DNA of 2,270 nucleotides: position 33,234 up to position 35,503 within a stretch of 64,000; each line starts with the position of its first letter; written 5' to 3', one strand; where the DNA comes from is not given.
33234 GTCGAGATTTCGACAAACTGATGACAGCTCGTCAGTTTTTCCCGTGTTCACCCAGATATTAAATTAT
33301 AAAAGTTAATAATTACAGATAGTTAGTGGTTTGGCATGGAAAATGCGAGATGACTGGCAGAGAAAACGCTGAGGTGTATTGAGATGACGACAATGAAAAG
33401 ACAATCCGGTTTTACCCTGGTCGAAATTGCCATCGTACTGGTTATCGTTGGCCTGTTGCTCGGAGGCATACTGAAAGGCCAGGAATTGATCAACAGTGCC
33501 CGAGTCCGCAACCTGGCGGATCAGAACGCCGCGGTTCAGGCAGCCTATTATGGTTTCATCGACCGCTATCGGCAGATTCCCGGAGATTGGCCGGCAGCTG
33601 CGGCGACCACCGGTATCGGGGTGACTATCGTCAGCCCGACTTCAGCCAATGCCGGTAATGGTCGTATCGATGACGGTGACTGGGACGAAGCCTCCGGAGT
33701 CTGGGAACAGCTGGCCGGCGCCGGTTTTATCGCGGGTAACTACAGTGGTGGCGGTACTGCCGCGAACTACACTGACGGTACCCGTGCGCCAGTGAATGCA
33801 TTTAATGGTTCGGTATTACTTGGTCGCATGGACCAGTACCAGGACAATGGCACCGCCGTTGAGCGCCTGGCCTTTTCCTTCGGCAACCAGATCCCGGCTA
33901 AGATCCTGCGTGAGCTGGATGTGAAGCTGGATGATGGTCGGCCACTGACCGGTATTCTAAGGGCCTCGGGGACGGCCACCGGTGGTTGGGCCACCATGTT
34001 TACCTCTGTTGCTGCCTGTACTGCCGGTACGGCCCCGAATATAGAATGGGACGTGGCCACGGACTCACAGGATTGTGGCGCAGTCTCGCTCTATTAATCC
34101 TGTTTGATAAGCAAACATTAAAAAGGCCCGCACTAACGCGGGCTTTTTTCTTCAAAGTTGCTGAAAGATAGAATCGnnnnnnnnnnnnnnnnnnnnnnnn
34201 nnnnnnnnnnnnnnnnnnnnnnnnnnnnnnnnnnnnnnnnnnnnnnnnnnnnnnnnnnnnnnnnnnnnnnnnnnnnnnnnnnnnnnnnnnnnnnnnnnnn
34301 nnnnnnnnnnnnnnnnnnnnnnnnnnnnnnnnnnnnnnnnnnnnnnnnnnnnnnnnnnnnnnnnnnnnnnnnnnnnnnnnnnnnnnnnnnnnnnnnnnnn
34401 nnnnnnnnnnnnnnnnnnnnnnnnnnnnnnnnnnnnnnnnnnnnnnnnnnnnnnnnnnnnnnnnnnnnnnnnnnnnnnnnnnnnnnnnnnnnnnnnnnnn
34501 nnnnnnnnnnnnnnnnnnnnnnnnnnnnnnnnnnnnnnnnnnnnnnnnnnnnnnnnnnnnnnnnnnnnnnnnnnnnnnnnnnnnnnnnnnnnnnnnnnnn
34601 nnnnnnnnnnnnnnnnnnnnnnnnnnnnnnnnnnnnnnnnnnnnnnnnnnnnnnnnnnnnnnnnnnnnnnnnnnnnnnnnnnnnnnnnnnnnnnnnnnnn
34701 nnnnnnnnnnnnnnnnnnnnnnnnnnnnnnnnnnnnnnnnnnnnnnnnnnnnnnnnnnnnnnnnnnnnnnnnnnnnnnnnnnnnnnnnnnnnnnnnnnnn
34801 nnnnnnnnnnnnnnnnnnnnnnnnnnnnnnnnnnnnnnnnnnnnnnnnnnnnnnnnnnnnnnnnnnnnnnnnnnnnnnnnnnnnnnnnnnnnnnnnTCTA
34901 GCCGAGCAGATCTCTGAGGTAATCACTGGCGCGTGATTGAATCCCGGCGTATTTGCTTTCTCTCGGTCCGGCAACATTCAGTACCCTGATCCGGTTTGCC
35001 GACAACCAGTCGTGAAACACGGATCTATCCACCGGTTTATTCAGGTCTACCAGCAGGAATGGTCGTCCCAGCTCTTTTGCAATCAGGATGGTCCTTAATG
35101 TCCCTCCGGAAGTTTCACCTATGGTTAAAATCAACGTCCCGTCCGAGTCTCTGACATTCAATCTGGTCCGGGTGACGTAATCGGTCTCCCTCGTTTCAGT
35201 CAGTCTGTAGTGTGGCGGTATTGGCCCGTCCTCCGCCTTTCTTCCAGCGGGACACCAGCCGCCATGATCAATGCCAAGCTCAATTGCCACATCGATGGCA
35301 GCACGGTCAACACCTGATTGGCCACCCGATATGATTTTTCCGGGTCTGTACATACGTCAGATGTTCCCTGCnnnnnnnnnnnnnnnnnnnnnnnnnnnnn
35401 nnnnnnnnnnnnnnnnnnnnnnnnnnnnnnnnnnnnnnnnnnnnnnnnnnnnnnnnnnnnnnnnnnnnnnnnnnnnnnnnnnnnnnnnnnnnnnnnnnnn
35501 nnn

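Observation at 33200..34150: Stand-alone major pilin gene with an exact sigma-54 -24/-12 promoter and its own terminator, separate from the assembly operon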

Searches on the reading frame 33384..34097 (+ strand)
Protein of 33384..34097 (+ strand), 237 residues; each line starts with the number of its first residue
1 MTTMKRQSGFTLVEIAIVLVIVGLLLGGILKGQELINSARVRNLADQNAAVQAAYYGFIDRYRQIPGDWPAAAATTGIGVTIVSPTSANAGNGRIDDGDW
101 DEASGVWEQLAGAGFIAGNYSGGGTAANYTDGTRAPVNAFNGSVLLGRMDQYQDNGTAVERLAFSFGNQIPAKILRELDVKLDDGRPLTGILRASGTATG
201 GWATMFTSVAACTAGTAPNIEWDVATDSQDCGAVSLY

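Call 6: search_protein_families(library=ncbifam, proteins=[window:33384-34097:+], max_evalue=0.01)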
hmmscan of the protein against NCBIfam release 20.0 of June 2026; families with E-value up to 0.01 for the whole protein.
window:33384-34097:+ (237 aa): 4 families
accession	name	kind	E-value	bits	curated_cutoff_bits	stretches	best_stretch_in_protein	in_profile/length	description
TIGR01708.2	typeII_sec_gspH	equivalog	1.7e-05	24.9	80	1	7-33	1-27/169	type II secretion system minor pseudopilin GspH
TIGR02532.1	IV_pilin_GFxxxE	domain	3.8e-05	23.3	16.3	1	7-29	1-23/24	prepilin-type N-terminal cleavage/methylation domain-containing protein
TIGR01710.1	typeII_sec_gspG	equivalog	0.00018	21.5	88.85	1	8-86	1-74/134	type II secretion system major pseudopilin GspG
NF007800.0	PRK10506.1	equivalog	0.002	18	158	1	3-47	4-49/163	prepilin peptidase-dependent protein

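Call 8: find_homologous_proteins(query=window:33384-34097:+, max_evalue=0.001)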
Query window:33384-34097:+ (237 aa): 7566 proteins with E <= 0.001 among 8000 candidates; the best 120 are listed.
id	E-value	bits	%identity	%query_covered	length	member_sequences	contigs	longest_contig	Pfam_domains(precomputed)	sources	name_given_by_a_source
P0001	3.7e-149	512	98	100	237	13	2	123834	PF07963.18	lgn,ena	-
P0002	3.5e-106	372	74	100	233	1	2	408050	PF07963.18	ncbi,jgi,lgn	-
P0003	8.1e-101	354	72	100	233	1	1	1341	PF07963.18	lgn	-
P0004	1.6e-89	317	64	100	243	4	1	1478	PF07963.18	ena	-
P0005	3.4e-88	313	65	100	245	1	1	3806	PF07963.18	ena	-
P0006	4.9e-86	306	64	98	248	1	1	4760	PF07963.18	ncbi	-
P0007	1.4e-85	304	65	99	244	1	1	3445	PF07963.18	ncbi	-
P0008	3.3e-85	303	65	98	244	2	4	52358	PF07963.18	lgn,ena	-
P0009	8.1e-85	302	63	100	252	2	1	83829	PF07963.18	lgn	-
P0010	3.3e-84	300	63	100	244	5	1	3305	PF07963.18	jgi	-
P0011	5.6e-84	299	62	100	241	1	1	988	PF07963.18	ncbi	-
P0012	1.2e-83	298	62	100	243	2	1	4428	PF07963.18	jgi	jgi:prepilin-type N-terminal cleavage/methylation domain-containing protein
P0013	2.6e-82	294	63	98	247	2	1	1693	PF07963.18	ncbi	-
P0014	4.4e-82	293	62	99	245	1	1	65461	PF07963.18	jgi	jgi:prepilin-type N-terminal cleavage/methylation domain-containing protein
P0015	3.4e-79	283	60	100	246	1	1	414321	PF07963.18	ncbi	-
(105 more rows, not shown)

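Call 9: search_protein_families(library=pfam, proteins=[window:33384-34097:+], max_evalue=0.01)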
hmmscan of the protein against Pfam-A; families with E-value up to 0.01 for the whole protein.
window:33384-34097:+ (237 aa): 1 family
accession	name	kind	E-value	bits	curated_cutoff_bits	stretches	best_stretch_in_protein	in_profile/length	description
PF07963.17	N_methyl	-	1e-07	31.6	21.2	1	4-30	1-27/27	Prokaryotic N-terminal methylation motif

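Call 11: find_related_loci(query=A1, collection=genome_contigs, flank=6000)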
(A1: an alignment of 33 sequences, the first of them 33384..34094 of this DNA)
Query A1 (237 aa) in genome_contigs; peptide patterns used: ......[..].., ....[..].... (x = any residue, [..] = any of these).
600 stretches matched a pattern (row limit reached: there are more); 566 encode a relative of the query (tblastn E <= 1e-3); the best 80 are kept; 80 distinct loci.
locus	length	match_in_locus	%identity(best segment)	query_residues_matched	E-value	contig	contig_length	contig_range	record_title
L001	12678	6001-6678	63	4-237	4e-72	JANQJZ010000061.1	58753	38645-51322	MAG: Gammaproteobacteria bacterium isolate PL25a_bin.135 k99_4599157, whole genome shotgun sequence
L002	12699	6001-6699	59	6-237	1e-68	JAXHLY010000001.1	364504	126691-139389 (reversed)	MAG: Gammaproteobacteria bacterium isolate Salar_de_Ascotan_soil_MAG_ASO37 contig_1462_polypolish, whole genome shotgun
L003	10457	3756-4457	51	5-237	6e-67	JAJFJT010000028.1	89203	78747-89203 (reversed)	MAG: Gammaproteobacteria bacterium isolate OFTM50 OFTM50_27, whole genome shotgun sequence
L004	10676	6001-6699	54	1-237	7e-66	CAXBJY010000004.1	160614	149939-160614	MAG TPA_asm: uncultured Gammaproteobacteria bacterium isolate ERR2762122_concoct_79 genome assembly, contig: ERZ3421826.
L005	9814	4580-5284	55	1-237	7e-65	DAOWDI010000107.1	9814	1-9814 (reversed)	MAG TPA_asm: Gammaproteobacteria bacterium isolate CSMAG_1909 CSMAG_1909_k141_4668825_length_9814_cov_7.0000, whole geno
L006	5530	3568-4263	54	4-237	5e-61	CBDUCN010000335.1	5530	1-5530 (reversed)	MAG TPA_asm: uncultured Gammaproteobacteria bacterium isolate ERR2431960_binner123_Refined_70 genome assembly, contig: E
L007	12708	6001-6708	55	1-237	6e-65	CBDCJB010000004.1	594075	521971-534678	MAG: Gammaproteobacteria bacterium isolate 73aac9d3-0341-4cc4-bdea-3f58c6bb4f33 genome assembly, contig: contig_4, whole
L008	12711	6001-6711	53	1-237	4e-60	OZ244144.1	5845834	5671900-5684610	MAG: Gammaproteobacteria bacterium isolate 5c633af5-84de-4cc7-8157-d45a81a42ed4 genome assembly, chromosome: 1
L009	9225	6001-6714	52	1-237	3e-60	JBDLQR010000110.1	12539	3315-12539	MAG: Pseudomonadota bacterium isolate icacos_2019_sw_WHONDRS-S19S_0094_B_bin.101 scaffold_1294798, whole genome shotgun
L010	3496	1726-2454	53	1-237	1e-59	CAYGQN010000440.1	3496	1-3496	MAG TPA_asm: uncultured Gammaproteobacteria bacterium isolate ERP117304_co3_111 genome assembly, contig: NODE_40118_leng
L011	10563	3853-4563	52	2-237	4e-58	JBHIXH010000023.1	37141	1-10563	MAG: Gammaproteobacteria bacterium isolate MAG45 WDNA05_bin.28.strict_23, whole genome shotgun sequence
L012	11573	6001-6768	50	4-237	6e-58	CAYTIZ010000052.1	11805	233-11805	MAG TPA_asm: uncultured Enterobacteriaceae bacterium isolate SRP215229_co1_1 genome assembly, contig: NODE_3552_length_1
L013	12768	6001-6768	51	4-237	3e-57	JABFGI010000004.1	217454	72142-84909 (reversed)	MAG: Proteobacteria bacterium isolate PRO17 c_000000000004, whole genome shotgun sequence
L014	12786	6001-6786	50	4-237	9e-57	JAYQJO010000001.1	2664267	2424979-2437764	MAG: Pseudomonadota bacterium isolate SD4487_NP_metabat_bins_2.tsv.068 contig_8771_pilon, whole genome shotgun sequence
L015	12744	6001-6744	50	1-237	1e-55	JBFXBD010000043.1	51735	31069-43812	MAG: Gammaproteobacteria bacterium isolate CA_2019_TPBS_38 NODE_4141_length_51735_cov_6.179003_TPBS, whole genome shotgu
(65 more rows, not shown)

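Call 30: predict_structure(alignment_id=A1)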
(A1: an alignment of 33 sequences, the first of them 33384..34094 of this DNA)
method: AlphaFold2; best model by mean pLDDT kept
length: 237 residues; sequences in the alignment: 33
mean_pLDDT: 91.9   pTM: 0.82
mean pLDDT of the five models: 91.9, 91.2, 90.6, 88.7, 85.3
residues with pLDDT >= 90: 187; 70-90: 43; 50-70: 7; < 50: 0
segments of 3 or more residues with pLDDT < 50: none
pLDDT, mean of each block of 10 residues (from residue 1): 66 94 95 93 96 97 96 96 89 93 96 95 87 90 94 92 94 97 94 87 84 93 95 95
secondary structure, 60 per line:
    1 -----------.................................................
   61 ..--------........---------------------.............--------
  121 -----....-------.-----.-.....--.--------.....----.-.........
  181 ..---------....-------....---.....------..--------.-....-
elements in order: H12-62 H71-78 H100-112 H126-129 E145-149 E161-165 H172-182 E192-195 H203-206 E233-236
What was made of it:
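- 33384..34097 (+): Prepilin gene of 237 aa. It has a 9-aa leader, G|FTLVE, Glu at +5, and a Cys212-Cys231 pair. It is the presumed major subunit. The AlphaFold2 model has pLDDT 91.9 (call 30).
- On Type IV pilin (class III signal peptide): The AlphaFold2 model (pLDDT 91.9) has helix 12-62 followed by strands (call 30).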

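Call 33: fold_search(model_id=the predicted structure, library=pdb)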
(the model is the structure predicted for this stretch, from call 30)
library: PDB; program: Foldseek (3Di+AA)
matches with E <= 10: 106; with E <= 0.001: 0
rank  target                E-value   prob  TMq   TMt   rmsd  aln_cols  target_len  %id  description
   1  8uhf_D                1.8e-03  1.00  0.44  0.53   7.3       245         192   16  Cryo-EM of Vibrio cholerae toxin co-regulated pilus - asymmetric reconstruction (released 2023-12-06)
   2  7aax                  6.4e-01  0.08  0.15  0.14   8.1       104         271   12  Crystal structure of MerTK kinase domain in complex with LDC1267 (released 2020-10-28)
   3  7avz                  1.1e+00  0.03  0.12  0.12   8.9       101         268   13  MerTK kinase domain in complex with a bisaminopyrimidine inhibitor (released 2021-03-03)
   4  7aw2                  1.3e+00  0.06  0.15  0.14   7.6       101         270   11  MerTK kinase domain with type 1.5 inhibitor from a DNA-encoded library (released 2021-03-03)
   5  7ab1                  1.4e+00  0.06  0.15  0.14   8.6       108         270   13  Crystal structure of MerTK kinase domain in complex with Gilteritinib (released 2020-10-28)
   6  3efl_B                2.1e+00  0.05  0.16  0.15   6.4        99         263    8  Crystal structure of the VEGFR2 kinase domain in complex with motesanib (released 2009-09-15)
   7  9krz_B                2.3e+00  0.04  0.14  0.13   5.7        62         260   16  Crystal structure Of MerTK kinase domain in complex with compound 11 (released 2025-10-08)
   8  6dkb                  2.7e+00  0.05  0.18  0.16   6.3       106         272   15  Crystal structure of Trk-A in complex with the Pan-Trk Kinase Inhibitor, compound 10b. (released 2018-07-11)
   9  6bce_A                2.7e+00  0.03  0.13  0.11   8.3        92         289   12  Wild-type I-LtrI bound to cognate substrate (pre-cleavage complex) (released 2018-10-24)
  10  2oic_B                2.8e+00  0.04  0.15  0.13   6.5        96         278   14  Crystal structure of IRAK4 kinase domain complexed with staurosporine (released 2007-03-20)
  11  4fl1                  3.0e+00  0.05  0.17  0.16   5.8       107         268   11  Structural and Biophysical Characterization of the Syk Activation Switch (released 2012-11-28)
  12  6bcf_J                3.0e+00  0.04  0.15  0.13   8.3        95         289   15  I-LtrI G183A bound to cognate substrate (pre-cleavage complex) (released 2018-10-24)
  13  3gn9_A                3.4e+00  0.06  0.20  0.39   8.9       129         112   12  Crystal structure of the major pseudopilin from the type 2 secretion system of Vibrio vulnificus (released 2009-07-28)
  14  9dai                  3.4e+00  0.04  0.18  0.16   6.1       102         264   13  Crystal structure of Trk-A in complex with Staurosporin (released 2025-09-03)
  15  6bda_A                3.4e+00  0.04  0.15  0.13   8.1        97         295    9  Wild-type I-OnuI bound to A3G substrate (post-cleavage complex) (released 2018-10-24)
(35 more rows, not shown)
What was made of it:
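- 33384..34097 (+): The best PDB fold match is TcpA, E 1.8e-3 (call 33).
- On Type IV pilin (class III signal peptide): TcpA is the best fold match (call 33).
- Closest known: TcpA, the type IVb major pilin of the toxin-co-regulated pilus. Same: It is the best structural match for the predicted pilin (8uhf_D, E 1.8e-3, TM 0.53 on the target; call 33).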

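Call 36: list_cluster_members(proteins=[window:33384-34094:+, P0001, P0002])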
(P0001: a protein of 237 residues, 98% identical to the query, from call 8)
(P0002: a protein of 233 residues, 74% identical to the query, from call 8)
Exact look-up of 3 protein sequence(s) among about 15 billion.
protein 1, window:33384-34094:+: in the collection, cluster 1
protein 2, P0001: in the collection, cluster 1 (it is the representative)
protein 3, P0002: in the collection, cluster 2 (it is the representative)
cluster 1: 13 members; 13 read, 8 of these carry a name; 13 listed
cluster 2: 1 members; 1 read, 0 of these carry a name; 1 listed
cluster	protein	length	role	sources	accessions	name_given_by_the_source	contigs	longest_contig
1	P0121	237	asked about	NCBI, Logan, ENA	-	-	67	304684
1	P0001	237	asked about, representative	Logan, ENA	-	-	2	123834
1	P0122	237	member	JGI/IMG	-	prepilin-type N-terminal cleavage/methylation domain-containing protein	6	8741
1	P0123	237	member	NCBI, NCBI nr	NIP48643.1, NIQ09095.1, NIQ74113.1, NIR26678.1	MAG: prepilin-type N-terminal cleavage/methylation domain-containing protein ... | prepilin-type N-terminal cleavage/methylation domain-containing protein ...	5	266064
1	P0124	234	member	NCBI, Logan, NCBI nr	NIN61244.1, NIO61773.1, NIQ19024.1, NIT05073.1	MAG: prepilin-type N-terminal cleavage/methylation domain-containing protein ... | prepilin-type N-terminal cleavage/methylation domain-containing protein ...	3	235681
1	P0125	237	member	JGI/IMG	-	prepilin-type N-terminal cleavage/methylation domain-containing protein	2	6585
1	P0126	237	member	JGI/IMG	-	prepilin-type N-terminal cleavage/methylation domain-containing protein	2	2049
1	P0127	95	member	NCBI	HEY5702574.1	MAG TPA: hypothetical protein VIV20_03775, partial [Gammaproteobacteria bacterium]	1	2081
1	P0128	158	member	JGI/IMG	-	hypothetical protein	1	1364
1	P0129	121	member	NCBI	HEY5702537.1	MAG TPA: prepilin-type N-terminal cleavage/methylation domain-containing protein, partial ...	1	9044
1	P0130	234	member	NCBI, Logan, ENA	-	-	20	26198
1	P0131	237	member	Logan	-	-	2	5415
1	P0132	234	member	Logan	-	-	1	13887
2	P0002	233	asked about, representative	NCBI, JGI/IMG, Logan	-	-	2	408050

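Call 37: find_encoding_contigs(protein=window:33384-34097:+, flank=10000, max_places=4)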
Protein window:33384-34097:+ (237 aa): 23 contigs read that carry it; 4 places shown.
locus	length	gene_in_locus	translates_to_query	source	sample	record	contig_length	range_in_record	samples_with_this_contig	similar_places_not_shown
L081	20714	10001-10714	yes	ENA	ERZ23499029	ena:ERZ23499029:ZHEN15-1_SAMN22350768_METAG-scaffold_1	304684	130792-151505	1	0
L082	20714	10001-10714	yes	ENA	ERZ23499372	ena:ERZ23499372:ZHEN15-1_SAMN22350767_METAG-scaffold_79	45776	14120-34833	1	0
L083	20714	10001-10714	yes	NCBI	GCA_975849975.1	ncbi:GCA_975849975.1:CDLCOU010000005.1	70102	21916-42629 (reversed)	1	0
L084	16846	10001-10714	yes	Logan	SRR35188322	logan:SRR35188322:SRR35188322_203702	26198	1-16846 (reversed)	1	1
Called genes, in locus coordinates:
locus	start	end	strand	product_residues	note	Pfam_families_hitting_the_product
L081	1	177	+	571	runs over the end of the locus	PF05157:MshEN, PF00437:T2SSE, PF13191:AAA_16 (faint), PF13401:AAA_22 (faint)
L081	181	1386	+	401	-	PF28597:T2SSF_N, PF00482:T2SSF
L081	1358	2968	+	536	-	-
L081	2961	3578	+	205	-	-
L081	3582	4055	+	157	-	-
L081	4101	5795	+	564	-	-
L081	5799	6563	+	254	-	PF07963:N_methyl (faint)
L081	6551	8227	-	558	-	PF02518:HATPase_c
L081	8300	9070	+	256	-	-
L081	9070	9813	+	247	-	-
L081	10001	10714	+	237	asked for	PF07963:N_methyl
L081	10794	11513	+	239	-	PF00005:ABC_tran, PF13304:AAA_21 (weak)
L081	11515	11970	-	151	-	PF12694:cpYpsA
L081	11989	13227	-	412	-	PF00999:Na_H_Exchanger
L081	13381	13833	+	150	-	-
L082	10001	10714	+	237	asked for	PF07963:N_methyl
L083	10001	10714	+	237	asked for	PF07963:N_methyl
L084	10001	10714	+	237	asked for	PF07963:N_methyl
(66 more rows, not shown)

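Call 51: search_solved_structures(query=A1, max_evalue=1)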
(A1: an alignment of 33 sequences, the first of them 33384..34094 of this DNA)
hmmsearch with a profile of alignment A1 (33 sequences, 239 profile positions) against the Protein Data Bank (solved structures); distinct sequences matched with E-value up to 1: 8.
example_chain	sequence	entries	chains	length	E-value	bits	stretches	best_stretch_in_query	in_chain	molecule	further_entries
6xxe_A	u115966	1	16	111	0.0029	20.4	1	10-55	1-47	Uncharacterized protein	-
8qqj_J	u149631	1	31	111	0.003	20.4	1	10-56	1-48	Type IV narrow pilus major component PilA5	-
9egp_A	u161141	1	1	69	0.0076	19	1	3-26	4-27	Geopilin domain 1 protein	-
9lab_B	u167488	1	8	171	0.011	18.5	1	4-54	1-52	MSHA major pilin subunit MshA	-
7tgg_A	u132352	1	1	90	0.019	17.7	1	3-26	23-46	Geopilin domain 1 protein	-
9laa_A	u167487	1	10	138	0.027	17.2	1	3-27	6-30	Type IV pilin protein PilA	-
2yut_A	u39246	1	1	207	0.21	14.3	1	34-81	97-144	Putative short-chain oxidoreductase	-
8p3b_A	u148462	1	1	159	0.29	13.9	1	10-100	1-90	Fimbrial protein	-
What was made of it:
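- Closest known: MSHA pilus of Vibrio cholerae. Different: The pilin resembles MshA only in the N-terminal helix (call 51).
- Tried and rejected: A profile search against PDB sequences matched only the N-terminal helix (call 51).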

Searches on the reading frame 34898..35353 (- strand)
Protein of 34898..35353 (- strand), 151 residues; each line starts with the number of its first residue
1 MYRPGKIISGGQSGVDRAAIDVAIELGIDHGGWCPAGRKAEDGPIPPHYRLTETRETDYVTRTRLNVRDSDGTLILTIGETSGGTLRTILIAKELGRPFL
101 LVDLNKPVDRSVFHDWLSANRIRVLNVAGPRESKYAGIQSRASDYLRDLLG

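Call 6: search_protein_families(library=ncbifam, proteins=[window:34898-35353:-], max_evalue=0.01)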
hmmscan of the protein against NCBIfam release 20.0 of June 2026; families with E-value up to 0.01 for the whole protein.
window:34898-35353:- (151 aa): 0 families

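Call 9: search_protein_families(library=pfam, proteins=[window:34898-35353:-], max_evalue=0.01)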
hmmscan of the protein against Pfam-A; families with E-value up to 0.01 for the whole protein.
window:34898-35353:- (151 aa): 2 families
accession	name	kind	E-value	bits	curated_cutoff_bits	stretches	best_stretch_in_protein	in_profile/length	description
PF12694.12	cpYpsA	-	2.8e-57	193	26.2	1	7-149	1-144/145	Circularly permutated YpsA SLOG family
PF02481.21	DNA_processg_A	-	6.2e-05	22.7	29.6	0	52-111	138-196/212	DNA recombination-mediator protein A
